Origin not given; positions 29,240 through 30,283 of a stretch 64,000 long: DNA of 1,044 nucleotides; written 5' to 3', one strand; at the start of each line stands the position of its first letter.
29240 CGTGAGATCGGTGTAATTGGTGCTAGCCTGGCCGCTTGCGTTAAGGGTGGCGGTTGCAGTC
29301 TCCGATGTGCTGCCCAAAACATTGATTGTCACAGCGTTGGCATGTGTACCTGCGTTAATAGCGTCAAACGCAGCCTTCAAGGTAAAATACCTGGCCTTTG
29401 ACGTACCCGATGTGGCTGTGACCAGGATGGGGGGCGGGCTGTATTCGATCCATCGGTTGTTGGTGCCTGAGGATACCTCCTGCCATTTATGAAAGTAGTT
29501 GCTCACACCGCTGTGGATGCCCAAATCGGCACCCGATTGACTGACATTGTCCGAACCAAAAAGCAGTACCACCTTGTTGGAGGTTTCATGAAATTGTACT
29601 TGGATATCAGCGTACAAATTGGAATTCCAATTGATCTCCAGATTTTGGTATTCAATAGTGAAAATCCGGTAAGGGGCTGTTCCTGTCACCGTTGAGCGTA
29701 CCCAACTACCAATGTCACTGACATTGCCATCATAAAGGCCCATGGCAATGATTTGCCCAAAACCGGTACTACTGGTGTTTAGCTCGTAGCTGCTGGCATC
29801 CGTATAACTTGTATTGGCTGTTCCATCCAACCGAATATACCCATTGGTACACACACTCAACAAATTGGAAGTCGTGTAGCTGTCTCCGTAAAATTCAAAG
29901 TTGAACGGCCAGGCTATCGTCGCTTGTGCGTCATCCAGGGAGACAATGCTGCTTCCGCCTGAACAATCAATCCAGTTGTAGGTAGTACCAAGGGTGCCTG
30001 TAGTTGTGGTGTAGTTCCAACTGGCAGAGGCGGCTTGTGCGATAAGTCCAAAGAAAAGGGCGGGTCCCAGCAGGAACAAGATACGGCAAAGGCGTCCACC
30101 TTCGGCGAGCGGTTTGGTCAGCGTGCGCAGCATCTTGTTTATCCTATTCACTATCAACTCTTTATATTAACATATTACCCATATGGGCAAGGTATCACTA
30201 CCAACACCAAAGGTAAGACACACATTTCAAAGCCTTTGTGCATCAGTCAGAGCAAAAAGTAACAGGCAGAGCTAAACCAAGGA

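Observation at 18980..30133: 3,717-aa four-module beta-helix T9SS protein encoded directly upstream of the fibre genes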

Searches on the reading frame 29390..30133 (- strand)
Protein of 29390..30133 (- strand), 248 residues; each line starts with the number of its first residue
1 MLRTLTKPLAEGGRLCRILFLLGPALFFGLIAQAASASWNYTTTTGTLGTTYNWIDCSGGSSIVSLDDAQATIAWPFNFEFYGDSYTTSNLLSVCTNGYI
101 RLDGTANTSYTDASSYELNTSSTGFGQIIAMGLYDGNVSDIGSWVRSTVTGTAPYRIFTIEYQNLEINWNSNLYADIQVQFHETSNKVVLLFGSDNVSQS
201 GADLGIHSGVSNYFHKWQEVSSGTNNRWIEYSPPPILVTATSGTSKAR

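Call 11: search_protein_families(library=pfam, proteins=[window:29390-30133:-], max_evalue=5)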
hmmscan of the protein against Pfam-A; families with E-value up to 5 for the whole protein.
window:29390-30133:- (248 aa): 0 families

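Call 53: search_protein_representatives(protein=window:29390-30043:-)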
Query: 218 residues. Proteins with E-value up to 0.001 (for the whole library): 715; up to 1e-10: 103; up to 1e-30: 34. The best 150 are listed.
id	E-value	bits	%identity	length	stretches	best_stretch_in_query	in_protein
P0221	2.7e-155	530.6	63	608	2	5-207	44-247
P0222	5.2e-153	523.1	62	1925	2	5-217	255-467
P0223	1.0e-152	522.2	61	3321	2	4-215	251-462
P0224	2.5e-152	520.9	61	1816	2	5-215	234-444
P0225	1.0e-143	492.7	61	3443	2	3-215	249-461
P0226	4.7e-104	363.1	74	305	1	2-218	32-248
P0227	6.0e-77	274.6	62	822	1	4-217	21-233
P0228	3.5e-76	272.1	59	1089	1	5-206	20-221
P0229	8.3e-76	270.8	45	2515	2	5-211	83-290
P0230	2.0e-72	259.7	60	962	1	6-204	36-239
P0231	8.6e-72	257.7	58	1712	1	6-210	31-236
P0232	1.6e-71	256.8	57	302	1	3-212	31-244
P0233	3.2e-70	252.6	57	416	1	9-213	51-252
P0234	2.3e-69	249.8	49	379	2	3-207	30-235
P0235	3.0e-67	242.8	56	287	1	5-207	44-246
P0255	5.7e-30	121.0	30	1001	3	2-185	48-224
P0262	2.6e-21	92.7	32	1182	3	29-168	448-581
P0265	2.0e-20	89.8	26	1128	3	15-181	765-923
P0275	4.7e-17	78.8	27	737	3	36-213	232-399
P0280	3.2e-16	76.1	26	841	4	36-177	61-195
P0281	7.6e-16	74.8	34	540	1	4-197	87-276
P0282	1.6e-15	73.8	32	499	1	3-196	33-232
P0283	2.6e-15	73.1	27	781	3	34-206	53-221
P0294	1.2e-13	67.6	25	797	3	35-203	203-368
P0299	3.3e-13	66.2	33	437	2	35-168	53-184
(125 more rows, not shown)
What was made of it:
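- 29390..30022 (-): N-terminal NIDO-like beta domain (aa 38-248). It has 715 relatives (call 53).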

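Call 54: search_protein_families(library=pfam, proteins=[P0255, P0262, P0265, P0275, P0280, P0283, P0294, P0281, P0282, P0299], max_evalue=0.001)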
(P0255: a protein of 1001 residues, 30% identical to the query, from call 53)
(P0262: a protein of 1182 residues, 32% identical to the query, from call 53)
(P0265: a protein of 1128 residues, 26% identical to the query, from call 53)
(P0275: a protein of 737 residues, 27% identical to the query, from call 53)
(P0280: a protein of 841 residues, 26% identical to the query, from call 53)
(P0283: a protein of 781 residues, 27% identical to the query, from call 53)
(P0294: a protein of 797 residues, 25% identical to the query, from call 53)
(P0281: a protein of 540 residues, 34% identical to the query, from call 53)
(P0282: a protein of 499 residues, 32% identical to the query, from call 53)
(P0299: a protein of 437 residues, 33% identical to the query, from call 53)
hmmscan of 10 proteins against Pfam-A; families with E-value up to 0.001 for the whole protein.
P0255 (1001 aa): 5 families
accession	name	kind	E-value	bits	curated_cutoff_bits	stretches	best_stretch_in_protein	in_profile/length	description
PF00028.23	Cadherin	-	1.1e-21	77.5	28.8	2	598-686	3-93/93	Cadherin domain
PF07317.18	PilZN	-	6.9e-09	36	23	0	276-330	21-75/107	Flagellar regulator YcgR, PilZN domain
PF16508.11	NIBRIN_BRCT_II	-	8.3e-05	23.4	27.2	0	252-295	10-53/122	Second BRCT domain on Nijmegen syndrome breakage protein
PF15415.12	Mfa_like_2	-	0.00012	21.8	20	0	249-307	97-154/303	Fimbrillin-like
PF21027.3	Sde0182_C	-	0.00017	22.5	27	0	595-636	33-74/83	Cellulose-binding protein Sde0182, C-terminal domain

P0262 (1182 aa): 6 families
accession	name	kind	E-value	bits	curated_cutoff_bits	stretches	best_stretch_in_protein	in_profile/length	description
PF13620.12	CarboxypepD_reg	-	3.2e-29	101.5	32.3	3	630-705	1-78/82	Carboxypeptidase regulatory-like domain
PF13385.13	Laminin_G_3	-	4.5e-28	98.7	27.6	1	102-239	14-142/151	Concanavalin A-like lectin/glucanases superfamily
PF13715.12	CarbopepD_reg_2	-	5.8e-24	84.4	32.2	2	350-401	1-52/88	CarboxypepD_reg-like domain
PF17210.9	SdrD_B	-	8.3e-10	39.3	29.7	0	642-682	22-66/112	SdrD B-like domain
PF17802.7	SpaA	-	2.7e-07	31.1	23.1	0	355-397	8-56/91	Prealbumin-like fold domain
PF09430.16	EMC7_beta-sandw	-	4.5e-05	24.1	26.6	0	645-685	8-50/122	ER membrane protein complex subunit 7, beta-sandwich domain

P0265 (1128 aa): 3 families
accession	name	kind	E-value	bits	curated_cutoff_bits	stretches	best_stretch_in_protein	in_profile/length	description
PF11617.13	Cu-binding_MopE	-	9.3e-40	135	27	5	254-283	1-30/30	Putative metal-binding motif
PF00932.25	LTD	-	8.9e-14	52.2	34.3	1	287-401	4-107/109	Lamin Tail Domain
PF06119.19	NIDO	-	1.1e-06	29.3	25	0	836-872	24-57/186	Nidogen-like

P0275 (737 aa): 1 family
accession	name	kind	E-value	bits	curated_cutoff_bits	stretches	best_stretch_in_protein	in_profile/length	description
PF06119.19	NIDO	-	1.2e-06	29.1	25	0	256-303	4-50/186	Nidogen-like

P0280 (841 aa): 1 family
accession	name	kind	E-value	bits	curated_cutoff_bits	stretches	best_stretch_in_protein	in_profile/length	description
PF06119.19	NIDO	-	1.9e-08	35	25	0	467-517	2-51/186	Nidogen-like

P0283 (781 aa): 6 families
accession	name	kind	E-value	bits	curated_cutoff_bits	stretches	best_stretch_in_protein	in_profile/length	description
PF13620.12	CarboxypepD_reg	-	4.8e-13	49.7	32.3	2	223-278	1-59/82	Carboxypeptidase regulatory-like domain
PF13715.12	CarbopepD_reg_2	-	5.2e-09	36.4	32.2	1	224-277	1-54/88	CarboxypepD_reg-like domain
PF17210.9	SdrD_B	-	1e-06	29.3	29.7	1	236-274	23-65/112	SdrD B-like domain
PF06119.19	NIDO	-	2.4e-06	28.1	25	0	78-125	3-46/186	Nidogen-like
PF17802.7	SpaA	-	9.8e-06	26.1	23.1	0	231-271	10-56/91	Prealbumin-like fold domain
PF09430.16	EMC7_beta-sandw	-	4.9e-05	23.9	26.6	0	238-273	8-45/122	ER membrane protein complex subunit 7, beta-sandwich domain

P0294 (797 aa): 1 family
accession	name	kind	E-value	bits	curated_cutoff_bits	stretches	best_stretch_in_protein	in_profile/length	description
PF00404.24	Dockerin_1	-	6.5e-09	36.3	22.9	1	736-786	2-53/57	Dockerin type I domain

P0281 (540 aa): 0 families

P0282 (499 aa): 1 family
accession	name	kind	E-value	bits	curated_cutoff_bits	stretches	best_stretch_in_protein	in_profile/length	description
PF07705.17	CARDB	-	0.00054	20.6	22.7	0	355-396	3-44/101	CARDB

P0299 (437 aa): 1 family
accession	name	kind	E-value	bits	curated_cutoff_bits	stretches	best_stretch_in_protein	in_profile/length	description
PF06119.19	NIDO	-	1.5e-08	35.3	25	1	76-137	2-56/186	Nidogen-like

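Call 95: find_encoding_contigs(protein=P0225, flank=10000, max_places=2)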
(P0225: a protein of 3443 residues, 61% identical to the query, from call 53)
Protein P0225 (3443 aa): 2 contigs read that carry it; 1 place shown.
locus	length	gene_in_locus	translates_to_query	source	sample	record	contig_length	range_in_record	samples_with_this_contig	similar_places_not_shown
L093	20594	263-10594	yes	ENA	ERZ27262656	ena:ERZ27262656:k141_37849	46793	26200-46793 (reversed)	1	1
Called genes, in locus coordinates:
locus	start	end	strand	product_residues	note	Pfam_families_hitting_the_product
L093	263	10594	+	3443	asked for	PF18962:Por_Secre_tail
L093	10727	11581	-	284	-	PF13561:adh_short_C2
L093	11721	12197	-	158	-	PF07661:MORN_2 (faint)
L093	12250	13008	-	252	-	PF03938:OmpH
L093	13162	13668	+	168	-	PF04138:GtrA_DPMS_TM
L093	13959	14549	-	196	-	PF00596:Aldolase_II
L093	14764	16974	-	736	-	PF00930:DPPIV_N, PF26549:Tricorn_N (faint), PF07676:PD40 (faint), PF02129:Peptidase_S15, PF20434:BD-FAE (faint), PF00326:Peptidase_S9, PF01738:DLH, PF12146:Hydrolase_4 (faint)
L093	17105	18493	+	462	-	PF03051:Peptidase_C1_2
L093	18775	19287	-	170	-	-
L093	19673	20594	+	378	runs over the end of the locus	-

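Call 102: search_protein_families(library=ncbifam, proteins=[window:29390-30022:-], max_evalue=0.01)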
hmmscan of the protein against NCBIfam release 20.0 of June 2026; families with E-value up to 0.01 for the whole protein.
window:29390-30022:- (211 aa): 0 families
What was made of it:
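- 29390..30022 (-): No Pfam or NCBIfam hit on this sequence itself (calls 11, 102).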
